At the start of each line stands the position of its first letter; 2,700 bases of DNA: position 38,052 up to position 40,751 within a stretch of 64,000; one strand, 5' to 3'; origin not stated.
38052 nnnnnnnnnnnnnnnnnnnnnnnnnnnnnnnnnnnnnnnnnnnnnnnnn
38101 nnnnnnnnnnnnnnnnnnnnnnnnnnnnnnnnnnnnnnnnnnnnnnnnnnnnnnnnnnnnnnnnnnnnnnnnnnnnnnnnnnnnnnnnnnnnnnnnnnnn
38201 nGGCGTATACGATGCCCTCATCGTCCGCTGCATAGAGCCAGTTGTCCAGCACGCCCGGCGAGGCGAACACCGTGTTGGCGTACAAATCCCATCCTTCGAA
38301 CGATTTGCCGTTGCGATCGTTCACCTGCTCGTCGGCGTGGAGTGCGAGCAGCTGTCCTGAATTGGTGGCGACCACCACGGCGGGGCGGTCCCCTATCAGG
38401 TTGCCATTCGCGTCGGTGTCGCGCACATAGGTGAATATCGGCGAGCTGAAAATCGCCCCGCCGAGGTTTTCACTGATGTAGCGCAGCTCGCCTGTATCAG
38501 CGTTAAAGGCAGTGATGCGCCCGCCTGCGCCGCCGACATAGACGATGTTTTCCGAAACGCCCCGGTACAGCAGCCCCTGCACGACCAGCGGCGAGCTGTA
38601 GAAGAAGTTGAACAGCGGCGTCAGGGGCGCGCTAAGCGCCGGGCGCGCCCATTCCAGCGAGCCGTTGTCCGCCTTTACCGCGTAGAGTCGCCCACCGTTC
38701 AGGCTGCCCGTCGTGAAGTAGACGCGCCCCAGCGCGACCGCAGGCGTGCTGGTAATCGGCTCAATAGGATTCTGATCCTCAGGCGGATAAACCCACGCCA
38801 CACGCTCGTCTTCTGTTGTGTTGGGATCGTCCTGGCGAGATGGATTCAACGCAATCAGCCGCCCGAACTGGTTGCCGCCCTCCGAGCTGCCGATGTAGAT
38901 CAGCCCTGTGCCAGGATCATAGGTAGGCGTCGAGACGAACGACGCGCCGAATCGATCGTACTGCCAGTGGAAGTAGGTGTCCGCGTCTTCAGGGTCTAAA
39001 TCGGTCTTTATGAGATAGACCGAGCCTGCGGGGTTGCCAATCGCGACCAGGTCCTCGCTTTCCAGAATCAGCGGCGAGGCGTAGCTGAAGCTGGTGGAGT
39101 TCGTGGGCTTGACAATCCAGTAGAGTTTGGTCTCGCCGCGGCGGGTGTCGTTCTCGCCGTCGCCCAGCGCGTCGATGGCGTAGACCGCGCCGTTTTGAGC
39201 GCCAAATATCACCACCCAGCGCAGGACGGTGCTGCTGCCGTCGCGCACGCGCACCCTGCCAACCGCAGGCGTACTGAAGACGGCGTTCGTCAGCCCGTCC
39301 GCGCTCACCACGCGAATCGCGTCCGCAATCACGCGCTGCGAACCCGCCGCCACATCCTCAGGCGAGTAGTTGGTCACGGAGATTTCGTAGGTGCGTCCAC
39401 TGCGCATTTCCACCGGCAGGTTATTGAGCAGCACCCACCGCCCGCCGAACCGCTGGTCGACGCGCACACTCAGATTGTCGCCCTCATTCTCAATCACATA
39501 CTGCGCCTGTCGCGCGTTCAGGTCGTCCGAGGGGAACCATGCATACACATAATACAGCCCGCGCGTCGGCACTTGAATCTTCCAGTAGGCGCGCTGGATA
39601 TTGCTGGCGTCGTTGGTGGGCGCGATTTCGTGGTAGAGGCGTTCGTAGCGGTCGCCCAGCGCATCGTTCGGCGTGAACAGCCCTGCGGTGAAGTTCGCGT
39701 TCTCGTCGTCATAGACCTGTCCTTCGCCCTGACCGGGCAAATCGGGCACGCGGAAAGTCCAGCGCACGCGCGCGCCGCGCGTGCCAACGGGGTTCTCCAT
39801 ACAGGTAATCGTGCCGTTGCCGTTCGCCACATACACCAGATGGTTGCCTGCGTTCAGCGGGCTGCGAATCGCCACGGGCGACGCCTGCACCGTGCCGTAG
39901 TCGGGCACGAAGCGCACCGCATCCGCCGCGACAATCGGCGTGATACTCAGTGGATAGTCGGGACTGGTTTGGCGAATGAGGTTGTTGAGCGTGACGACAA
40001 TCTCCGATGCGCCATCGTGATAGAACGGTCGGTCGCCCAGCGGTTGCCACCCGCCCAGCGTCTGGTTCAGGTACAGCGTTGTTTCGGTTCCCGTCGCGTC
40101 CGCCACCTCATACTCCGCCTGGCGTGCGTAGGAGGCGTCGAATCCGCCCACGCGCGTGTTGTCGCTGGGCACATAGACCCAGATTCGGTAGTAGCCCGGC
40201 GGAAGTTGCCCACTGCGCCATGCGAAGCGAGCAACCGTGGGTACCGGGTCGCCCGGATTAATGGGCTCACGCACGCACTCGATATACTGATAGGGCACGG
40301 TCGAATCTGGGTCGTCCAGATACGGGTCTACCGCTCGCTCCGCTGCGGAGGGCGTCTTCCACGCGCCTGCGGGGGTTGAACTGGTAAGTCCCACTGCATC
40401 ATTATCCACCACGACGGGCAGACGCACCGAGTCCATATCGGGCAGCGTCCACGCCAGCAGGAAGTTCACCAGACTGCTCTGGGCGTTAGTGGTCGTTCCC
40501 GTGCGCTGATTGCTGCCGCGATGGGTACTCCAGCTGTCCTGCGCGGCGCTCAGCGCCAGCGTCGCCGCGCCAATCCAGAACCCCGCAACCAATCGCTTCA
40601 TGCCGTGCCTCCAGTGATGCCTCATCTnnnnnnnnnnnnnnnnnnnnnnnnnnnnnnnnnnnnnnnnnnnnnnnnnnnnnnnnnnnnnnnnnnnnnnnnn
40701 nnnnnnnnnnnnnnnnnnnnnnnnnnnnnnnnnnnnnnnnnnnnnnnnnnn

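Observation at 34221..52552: Six-gene ~18.3 kb operon: one pilin, three oversized minor-pilin-like genes, two giant beta-propeller proteins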

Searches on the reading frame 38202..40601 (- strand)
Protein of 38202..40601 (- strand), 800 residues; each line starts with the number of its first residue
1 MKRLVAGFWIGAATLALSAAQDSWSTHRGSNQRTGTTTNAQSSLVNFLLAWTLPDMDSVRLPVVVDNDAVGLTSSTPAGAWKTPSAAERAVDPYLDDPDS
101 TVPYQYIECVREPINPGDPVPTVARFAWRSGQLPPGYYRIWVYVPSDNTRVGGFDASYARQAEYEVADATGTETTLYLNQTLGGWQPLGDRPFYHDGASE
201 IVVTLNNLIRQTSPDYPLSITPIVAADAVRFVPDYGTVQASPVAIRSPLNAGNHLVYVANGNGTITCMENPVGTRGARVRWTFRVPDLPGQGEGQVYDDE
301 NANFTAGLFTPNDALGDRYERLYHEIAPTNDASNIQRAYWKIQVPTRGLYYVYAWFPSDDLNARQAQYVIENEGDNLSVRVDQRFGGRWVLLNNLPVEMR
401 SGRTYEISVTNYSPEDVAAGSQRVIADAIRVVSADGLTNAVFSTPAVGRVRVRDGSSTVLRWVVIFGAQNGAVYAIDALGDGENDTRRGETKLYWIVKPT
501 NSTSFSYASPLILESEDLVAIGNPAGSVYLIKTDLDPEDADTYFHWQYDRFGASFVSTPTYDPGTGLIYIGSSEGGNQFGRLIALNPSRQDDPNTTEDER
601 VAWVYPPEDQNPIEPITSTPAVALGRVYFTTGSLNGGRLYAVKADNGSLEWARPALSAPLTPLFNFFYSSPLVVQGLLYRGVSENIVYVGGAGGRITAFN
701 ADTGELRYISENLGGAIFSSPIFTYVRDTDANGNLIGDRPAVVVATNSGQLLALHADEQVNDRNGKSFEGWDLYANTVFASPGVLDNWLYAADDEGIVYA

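Call 89: search_protein_families(library=pfam, proteins=[window:38202-40601:-], max_evalue=1)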
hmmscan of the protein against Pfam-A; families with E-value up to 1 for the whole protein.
window:38202-40601:- (800 aa): 4 families
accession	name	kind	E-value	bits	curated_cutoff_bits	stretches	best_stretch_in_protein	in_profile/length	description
PF25275.1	Golvesin_C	-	1.7e-24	86.8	31.6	2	300-432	6-131/132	Golvesin C-terminal domain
PF13570.13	Beta-prop_ACSF4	-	3.2e-12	46.9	133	2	508-790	95-316/329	Beta-alanine-activating enzyme, beta-propeller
PF13360.13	PQQ_2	-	2.8e-09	37.4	27.6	1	615-760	64-190/233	Outer membrane protein assembly factor BamB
PF02393.21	US22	-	0.16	12.5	35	1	446-478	66-97/124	US22 like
